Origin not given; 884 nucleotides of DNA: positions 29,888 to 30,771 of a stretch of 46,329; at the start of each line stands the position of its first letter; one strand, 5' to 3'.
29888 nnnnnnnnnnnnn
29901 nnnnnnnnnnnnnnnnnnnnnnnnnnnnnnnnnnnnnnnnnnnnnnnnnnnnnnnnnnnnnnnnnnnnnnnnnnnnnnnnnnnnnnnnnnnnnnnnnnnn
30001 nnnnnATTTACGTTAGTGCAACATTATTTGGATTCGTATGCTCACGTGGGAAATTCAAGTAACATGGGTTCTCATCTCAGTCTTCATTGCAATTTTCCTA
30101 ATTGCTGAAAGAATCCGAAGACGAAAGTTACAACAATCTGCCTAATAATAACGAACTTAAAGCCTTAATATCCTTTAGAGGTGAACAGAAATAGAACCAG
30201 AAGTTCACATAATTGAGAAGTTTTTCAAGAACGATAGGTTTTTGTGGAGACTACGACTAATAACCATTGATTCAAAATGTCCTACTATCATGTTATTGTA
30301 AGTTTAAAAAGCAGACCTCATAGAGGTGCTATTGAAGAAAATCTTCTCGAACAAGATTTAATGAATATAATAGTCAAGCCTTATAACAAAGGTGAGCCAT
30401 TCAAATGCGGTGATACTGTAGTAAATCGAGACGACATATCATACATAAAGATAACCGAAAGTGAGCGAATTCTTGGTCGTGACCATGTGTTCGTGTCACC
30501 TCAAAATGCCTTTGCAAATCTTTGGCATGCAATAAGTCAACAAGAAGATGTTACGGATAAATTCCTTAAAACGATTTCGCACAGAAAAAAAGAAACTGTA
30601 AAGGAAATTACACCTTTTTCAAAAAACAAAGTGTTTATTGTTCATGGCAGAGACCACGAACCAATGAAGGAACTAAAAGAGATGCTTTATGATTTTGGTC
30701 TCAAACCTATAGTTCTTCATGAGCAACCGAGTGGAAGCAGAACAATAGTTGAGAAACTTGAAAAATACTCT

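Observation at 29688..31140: AT-rich three-ORF module of two small membrane proteins plus a TIR-like (Cap12/PycTIR-type) protein with a novel N-terminal domain: candidate defence or abortive-infection system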

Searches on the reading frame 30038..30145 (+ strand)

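Call 4: search_protein_families(library=pfam, proteins=[window:30038-30145:+], max_evalue=1)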
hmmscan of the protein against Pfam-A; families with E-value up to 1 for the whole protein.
window:30038-30145:+ (35 aa): 1 family
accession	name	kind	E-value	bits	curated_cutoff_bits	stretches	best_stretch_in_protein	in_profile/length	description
PF10260.14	SAYSvFN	-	0.095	13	25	1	3-35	14-46/70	Uncharacterized conserved domain (SAYSvFN)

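Call 5: search_protein_families(library=padloc, proteins=[window:30038-30145:+], max_evalue=1)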
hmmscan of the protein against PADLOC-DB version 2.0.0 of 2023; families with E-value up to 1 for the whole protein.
window:30038-30145:+ (35 aa): 0 families

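Call 6: search_protein_families(library=ncbifam, proteins=[window:30038-30145:+], max_evalue=1)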
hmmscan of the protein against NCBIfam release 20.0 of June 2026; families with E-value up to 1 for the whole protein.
window:30038-30145:+ (35 aa): 1 family
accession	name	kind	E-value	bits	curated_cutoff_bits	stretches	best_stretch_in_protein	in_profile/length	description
NF053725.2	Rv3103c_TM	domain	0.38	10.5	24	1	9-20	7-18/26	Rv3103c transmembrane domain-containing protein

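Call 76: search_protein_families(library=phrogs, proteins=[window:30038-30145:+], max_evalue=0.1)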
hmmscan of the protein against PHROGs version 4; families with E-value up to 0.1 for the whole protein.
window:30038-30145:+ (35 aa): 1 family
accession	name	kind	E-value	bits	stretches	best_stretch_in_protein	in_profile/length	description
phrog_26548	-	unknown function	0.025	15.6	1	4-27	6-28/31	-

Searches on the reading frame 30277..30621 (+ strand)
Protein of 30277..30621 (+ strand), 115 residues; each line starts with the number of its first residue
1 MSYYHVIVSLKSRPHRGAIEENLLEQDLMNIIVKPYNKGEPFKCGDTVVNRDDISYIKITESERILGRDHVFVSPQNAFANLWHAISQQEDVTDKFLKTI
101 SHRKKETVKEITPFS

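Call 40: search_protein_representatives(protein=window:30277-30621:+)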
Query: 115 residues. Proteins with E-value up to 0.001 (for the whole library): 29; up to 1e-10: 12; up to 1e-30: 1. The best 29 are listed.
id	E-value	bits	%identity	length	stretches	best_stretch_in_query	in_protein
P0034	4.0e-42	158.7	67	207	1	1-111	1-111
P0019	3.7e-27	110.5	50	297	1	1-113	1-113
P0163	1.7e-24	102.0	53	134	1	2-107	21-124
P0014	2.0e-23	98.6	46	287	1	2-115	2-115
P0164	1.8e-18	82.5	68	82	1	1-64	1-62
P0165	2.7e-18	82.0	50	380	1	2-99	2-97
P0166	2.7e-16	75.6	44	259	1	1-101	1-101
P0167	5.2e-14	68.2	40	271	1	1-100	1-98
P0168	8.5e-14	67.5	38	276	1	2-106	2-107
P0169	2.2e-13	66.2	31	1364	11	23-79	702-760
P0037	8.9e-13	64.3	35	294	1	3-106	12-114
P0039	8.9e-11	57.8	38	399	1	2-101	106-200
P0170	5.5e-09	52.1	54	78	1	1-58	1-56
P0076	4.3e-07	46.0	37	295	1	3-97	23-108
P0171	1.0e-06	44.8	28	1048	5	18-91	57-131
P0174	4.1e-06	42.8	33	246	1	1-99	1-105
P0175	7.0e-06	42.1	34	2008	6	10-56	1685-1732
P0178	1.9e-04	37.4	34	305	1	3-98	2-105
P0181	2.7e-04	37.0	34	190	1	1-106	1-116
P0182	4.6e-04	36.2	25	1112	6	19-92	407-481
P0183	5.9e-04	35.9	33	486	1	3-109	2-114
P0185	9.1e-04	35.3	31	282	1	2-110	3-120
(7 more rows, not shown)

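Call 41: search_protein_families(library=pfam, proteins=[P0165, P0169, P0171, P0175, P0182, P0183, P0174, P0178, P0181, P0185], max_evalue=0.01)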
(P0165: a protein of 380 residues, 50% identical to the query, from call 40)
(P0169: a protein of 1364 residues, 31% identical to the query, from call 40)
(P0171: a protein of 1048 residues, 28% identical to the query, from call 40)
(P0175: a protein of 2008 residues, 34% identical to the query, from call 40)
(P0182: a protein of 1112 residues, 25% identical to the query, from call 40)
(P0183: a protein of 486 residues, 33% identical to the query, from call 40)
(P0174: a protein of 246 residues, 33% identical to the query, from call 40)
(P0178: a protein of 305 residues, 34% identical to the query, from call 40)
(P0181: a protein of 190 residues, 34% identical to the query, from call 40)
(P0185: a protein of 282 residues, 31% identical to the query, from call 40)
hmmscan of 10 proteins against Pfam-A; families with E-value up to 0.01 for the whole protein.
P0165 (380 aa): 3 families
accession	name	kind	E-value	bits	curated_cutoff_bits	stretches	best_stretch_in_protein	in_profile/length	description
PF01844.29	HNH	-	0.00023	21.7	21.4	1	127-166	1-43/47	HNH endonuclease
PF13392.12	HNH_3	-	0.00043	20.3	24.8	1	141-159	21-39/46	HNH endonuclease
PF13391.12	HNH_2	-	0.0071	16.6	21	0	143-168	34-59/66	HNH endonuclease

P0169 (1364 aa): 7 families
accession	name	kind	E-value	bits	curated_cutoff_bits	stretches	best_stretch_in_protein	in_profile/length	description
PF06755.17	CbtA_toxin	-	2.9e-10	40.6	25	0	216-271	52-106/112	CbtA_toxin of type IV toxin-antitoxin system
PF17053.10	GEP5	-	1.4e-09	38.7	36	0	887-933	59-105/221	Genetic interactor of prohibitin 5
PF11301.13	DUF3103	-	2.7e-09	36.9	25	0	1257-1323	239-308/351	Protein of unknown function (DUF3103)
PF22639.1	Gp18_dom_I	-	6.1e-08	33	27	0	395-432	7-44/93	Tail sheath protein Gp18-like domain I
PF19041.5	CBP30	-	8.2e-08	32.4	27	0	712-756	145-189/299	Nuclear cap binding complex subunit CBP30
PF07443.18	HARP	-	1.9e-07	31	25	0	551-574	21-44/55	HepA-related protein (HARP)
PF00536.37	SAM_1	-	6.4e-07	30.1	23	0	537-571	4-38/64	SAM domain (Sterile alpha motif)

P0171 (1048 aa): 25 families
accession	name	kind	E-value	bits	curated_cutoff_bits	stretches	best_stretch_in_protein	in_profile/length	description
PF13424.12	TPR_12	-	5.9e-162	526.7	30.1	8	154-229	2-77/77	Tetratricopeptide repeat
PF13374.12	TPR_10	-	1.9e-149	482.5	27.5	10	406-447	1-42/42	Tetratricopeptide repeat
PF24885.1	TPR_NPHP3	-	8.7e-112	372.7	100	5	41-145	111-215/239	Nephrocystin-3 TPR domain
PF12770.12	CHAT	-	2.7e-75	254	24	1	712-1046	2-289/289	CHAT domain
PF13176.12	TPR_7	-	7.1e-56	182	27.9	8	325-355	1-31/36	Tetratricopeptide repeat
PF00515.34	TPR_1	-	1.7e-51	170.4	27.8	7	114-143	2-31/34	Tetratricopeptide repeat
PF07719.23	TPR_2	-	2.2e-44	146.3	27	5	156-187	2-33/34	Tetratricopeptide repeat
PF13181.12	TPR_8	-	2.1e-39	130.8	25.7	4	155-186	1-32/34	Tetratricopeptide repeat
PF13432.12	TPR_16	-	5.6e-38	129.4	32.7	6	178-224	13-58/65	Tetratricopeptide repeat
PF13431.12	TPR_17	-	4.3e-31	105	24.4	0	109-133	9-33/34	Tetratricopeptide repeat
PF07721.20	TPR_4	-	1.4e-28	97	27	0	326-348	4-26/26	Tetratricopeptide repeat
PF14559.12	TPR_19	-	1.7e-22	79.9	25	2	253-308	5-52/68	Tetratricopeptide repeat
PF13428.12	TPR_14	-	5e-20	70.4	23.5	0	161-187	7-33/44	Tetratricopeptide repeat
PF17874.7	TPR_MalT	-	1.4e-18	67.7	45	4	286-438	45-192/336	MalT-like TPR region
PF12688.13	TPR_5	-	1.7e-08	35.2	24.2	0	249-310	11-67/119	Tetratrico peptide repeat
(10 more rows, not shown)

P0175 (2008 aa): 1 family
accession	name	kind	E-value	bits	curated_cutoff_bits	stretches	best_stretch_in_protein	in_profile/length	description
PF18591.6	IMP2_C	-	0.0014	19.1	26.8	0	1178-1208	19-49/63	Immune Mapped Protein 2 (IMP2) C-terminal domain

P0182 (1112 aa): 18 families
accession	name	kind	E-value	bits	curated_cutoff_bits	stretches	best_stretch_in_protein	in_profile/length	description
PF13424.12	TPR_12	-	8.4e-140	455.7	30.1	12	209-283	2-76/77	Tetratricopeptide repeat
PF13374.12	TPR_10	-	1.9e-135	438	27.5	11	209-250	1-42/42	Tetratricopeptide repeat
PF24885.1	TPR_NPHP3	-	1.4e-73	247.7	100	6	58-157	115-214/239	Nephrocystin-3 TPR domain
PF12770.12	CHAT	-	2.9e-56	191.5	24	1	786-1111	3-288/289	CHAT domain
PF13176.12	TPR_7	-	3.6e-39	129.9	27.9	2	215-239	4-27/36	Tetratricopeptide repeat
PF00515.34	TPR_1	-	2.9e-32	109.6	27.8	1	213-237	4-28/34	Tetratricopeptide repeat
PF17874.7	TPR_MalT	-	7.2e-30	104.8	45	2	260-441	9-182/336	MalT-like TPR region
PF07719.23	TPR_2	-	3.2e-23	80.3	27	0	213-238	4-29/34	Tetratricopeptide repeat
PF13181.12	TPR_8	-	6e-22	76.3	25.7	0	211-238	2-29/34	Tetratricopeptide repeat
PF13432.12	TPR_16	-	1.9e-19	70.2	32.7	1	132-195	3-58/65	Tetratricopeptide repeat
PF14559.12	TPR_19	-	5e-15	56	25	0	180-237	3-52/68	Tetratricopeptide repeat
PF13431.12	TPR_17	-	5.6e-12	45.4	24.4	0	207-229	10-32/34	Tetratricopeptide repeat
PF07721.20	TPR_4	-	1.5e-11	44.2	27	0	211-232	2-23/26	Tetratricopeptide repeat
PF13428.12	TPR_14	-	1.7e-10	40.9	23.5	0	128-155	3-30/44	Tetratricopeptide repeat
PF07720.18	TPR_3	-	7.8e-10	39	20.7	0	510-527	7-24/34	Tetratricopeptide repeat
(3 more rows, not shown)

P0183 (486 aa): 1 family
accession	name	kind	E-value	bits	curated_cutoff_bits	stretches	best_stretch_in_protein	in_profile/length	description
PF01048.26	PNP_UDP_1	-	7.2e-09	35.8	25.1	1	127-353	2-206/233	Phosphorylase superfamily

P0174 (246 aa): 2 families
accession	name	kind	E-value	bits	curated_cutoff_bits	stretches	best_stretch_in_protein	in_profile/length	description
PF10137.14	CAP12-PCTIR_TIR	-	6.7e-18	65.3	24.7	1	114-224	1-117/119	CAP12/Pycsar effector protein, TIR domain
PF13676.11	TIR_2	-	2e-05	25.5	28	1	115-235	1-120/122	TIR domain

P0178 (305 aa): 0 families

P0181 (190 aa): 0 families

P0185 (282 aa): 2 families
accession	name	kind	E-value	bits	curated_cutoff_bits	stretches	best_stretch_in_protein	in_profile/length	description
PF10137.14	CAP12-PCTIR_TIR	-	1.9e-39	134.8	24.7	1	134-257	2-118/119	CAP12/Pycsar effector protein, TIR domain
PF16904.10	PurL_C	-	0.0081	16.9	27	0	119-160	20-64/94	Phosphoribosylformylglycinamidine synthase II C-terminus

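Call 44: predict_structure(alignment_id=A2)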
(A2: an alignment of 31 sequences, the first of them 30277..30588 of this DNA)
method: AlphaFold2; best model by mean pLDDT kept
length: 104 residues; sequences in the alignment: 31
mean_pLDDT: 86.6   pTM: 0.77
mean pLDDT of the five models: 86.6, 86.5, 85.8, 85.4, 84.9
residues with pLDDT >= 90: 67; 70-90: 25; 50-70: 8; < 50: 4
segments of 3 or more residues with pLDDT < 50: 101-104
pLDDT, mean of each block of 10 residues (from residue 1): 94 88 95 94 93 93 80 73 91 84 39
secondary structure, 60 per line:
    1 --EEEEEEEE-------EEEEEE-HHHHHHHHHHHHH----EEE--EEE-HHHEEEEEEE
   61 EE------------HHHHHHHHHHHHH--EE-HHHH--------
elements in order: E3-10 E18-23 H25-37 E42-44 E47-49 E54-62 H75-87 H93-96

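Call 47: fold_search(model_id=the predicted structure, library=pdb)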
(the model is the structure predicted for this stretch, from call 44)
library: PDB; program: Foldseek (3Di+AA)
matches with E <= 10: 202; with E <= 0.001: 0
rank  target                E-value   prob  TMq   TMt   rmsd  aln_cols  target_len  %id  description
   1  5u75_A                6.1e-01  0.30  0.30  0.23   6.0        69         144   10  The structure of Staphylococcal Enterotoxin-like X (SElX), a Unique Superantigen (released 2017-08-02)
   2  7ejs_B                6.5e-01  0.20  0.35  0.34  13.9       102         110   10  Structure of ERH-2 bound to PICS-1 (released 2021-08-25)
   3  7ejo_B                1.1e+00  0.18  0.36  0.42  11.0       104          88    9  Structure of ERH-2 bound to TOST-1 (released 2021-08-25)
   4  7o6l_B                1.1e+00  0.13  0.32  0.38  12.8        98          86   10  Crystal structure of C. elegans ERH-2 (released 2021-08-25)
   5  1ktk_C                1.3e+00  0.13  0.24  0.14   6.1        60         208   12  Complex of Streptococcal pyrogenic enterotoxin C (SpeC) with a human T cell receptor beta chain (Vbeta2.1) (released 2002-06-07)
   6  8jiv_CZ               1.8e+00  0.02  0.17  0.15  15.6       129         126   16  Atomic structure of wheat ribosome reveals unique features of the plant ribosomes (released 2024-03-27)
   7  3r2t_A                2.1e+00  0.18  0.29  0.17   4.4        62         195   11  2.2 Angstrom Resolution Crystal Structure of Superantigen-like Protein from Staphylococcus aureus subsp. aureus NCTC 8 (released 2011-03-23)
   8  1w9g_A                2.1e+00  0.12  0.37  0.38  13.1       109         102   13  Structure of ERH (Enhencer of Rudimentary Gene) (released 2005-04-06)
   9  9osr_I                2.1e+00  0.05  0.24  0.22  10.7        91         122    5  Structure of Fab HB420 in complex with influenza H3N2 A/Moscow/10/1999 neuraminidase (released 2025-10-01)
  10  6gwk_T                2.3e+00  0.14  0.29  0.41  11.3        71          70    8  The crystal structure of Hfq from Caulobacter crescentus (released 2019-05-22)
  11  1w9g_B                2.3e+00  0.12  0.38  0.40  12.8       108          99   13  Structure of ERH (Enhencer of Rudimentary Gene) (released 2005-04-06)
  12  1qys                  2.3e+00  0.09  0.30  0.33   9.8        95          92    9  Crystal structure of Top7: A computationally designed protein with a novel fold (released 2003-11-25)
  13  4xm5                  2.5e+00  0.10  0.30  0.14   8.3        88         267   10  C. glabrata Slx1. (released 2015-03-25)
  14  1ca1                  2.5e+00  0.10  0.30  0.10  10.2        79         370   16  ALPHA-TOXIN FROM CLOSTRIDIUM PERFRINGENS (released 1999-05-04)
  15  4nx9                  2.5e+00  0.06  0.23  0.12   8.9        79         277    9  Crystal structure of Pseudomonas aeruginosa flagellin FliC (released 2014-01-29)
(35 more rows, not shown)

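Call 60: fold_search(model_id=the predicted structure, library=viral)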
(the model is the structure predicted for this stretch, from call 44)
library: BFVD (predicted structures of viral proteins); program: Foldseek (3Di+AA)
matches with E <= 10: 791; with E <= 0.001: 0
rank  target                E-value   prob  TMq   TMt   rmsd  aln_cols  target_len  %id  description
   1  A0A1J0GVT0            5.7e-03  1.00  0.40  0.60   3.3        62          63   19  Uncharacterized protein [Streptomyces phage BRock]
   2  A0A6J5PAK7            9.2e-03  0.99  0.43  0.47   8.3        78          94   15  Uncharacterized protein [uncultured Caudovirales phage]
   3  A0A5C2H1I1            1.4e-02  0.89  0.35  0.43   6.3        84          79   13  Uncharacterized protein [Sinorhizobium phage ort11]
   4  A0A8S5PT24            1.7e-02  0.99  0.42  0.58   4.0        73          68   20  Uncharacterized protein [Siphoviridae sp. ctDtx1]
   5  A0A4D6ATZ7            2.1e-02  0.97  0.35  0.53   5.3        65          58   22  (no name in the UniProt tables at hand)
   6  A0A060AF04            2.7e-02  0.98  0.39  0.30   6.2        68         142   13  Uncharacterized protein [Staphylococcus phage 6ec]
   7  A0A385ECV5            3.1e-02  0.93  0.39  0.35   9.9        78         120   14  Uncharacterized protein [Caulobacter phage CcrPW]
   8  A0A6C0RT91            3.9e-02  0.85  0.38  0.37   8.0        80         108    9  (no name in the UniProt tables at hand)
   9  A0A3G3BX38            4.2e-02  0.99  0.40  0.59   2.9        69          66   23  Uncharacterized protein [Bacillus phage vB_BpsS-36]
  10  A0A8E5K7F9            4.2e-02  0.98  0.40  0.60   6.7        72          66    7  (no name in the UniProt tables at hand)
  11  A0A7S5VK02            4.7e-02  0.75  0.35  0.37   9.8        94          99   16  (no name in the UniProt tables at hand)
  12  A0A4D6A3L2            5.0e-02  0.99  0.39  0.64   2.4        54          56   26  (no name in the UniProt tables at hand)
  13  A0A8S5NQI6            5.0e-02  0.98  0.42  0.60   3.1        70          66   17  Uncharacterized protein [Siphoviridae sp. ctSP74]
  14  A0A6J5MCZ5            5.0e-02  0.75  0.38  0.41  19.4       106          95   11  Uncharacterized protein [uncultured Caudovirales phage]
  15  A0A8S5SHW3            5.3e-02  1.00  0.49  0.65   2.2        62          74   18  Uncharacterized protein [Phage sp. ctqZP6]
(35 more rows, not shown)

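Call 76: search_protein_families(library=phrogs, proteins=[window:30277-30621:+], max_evalue=0.1)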
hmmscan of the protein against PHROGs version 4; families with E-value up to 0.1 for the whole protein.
window:30277-30621:+ (115 aa): 0 families
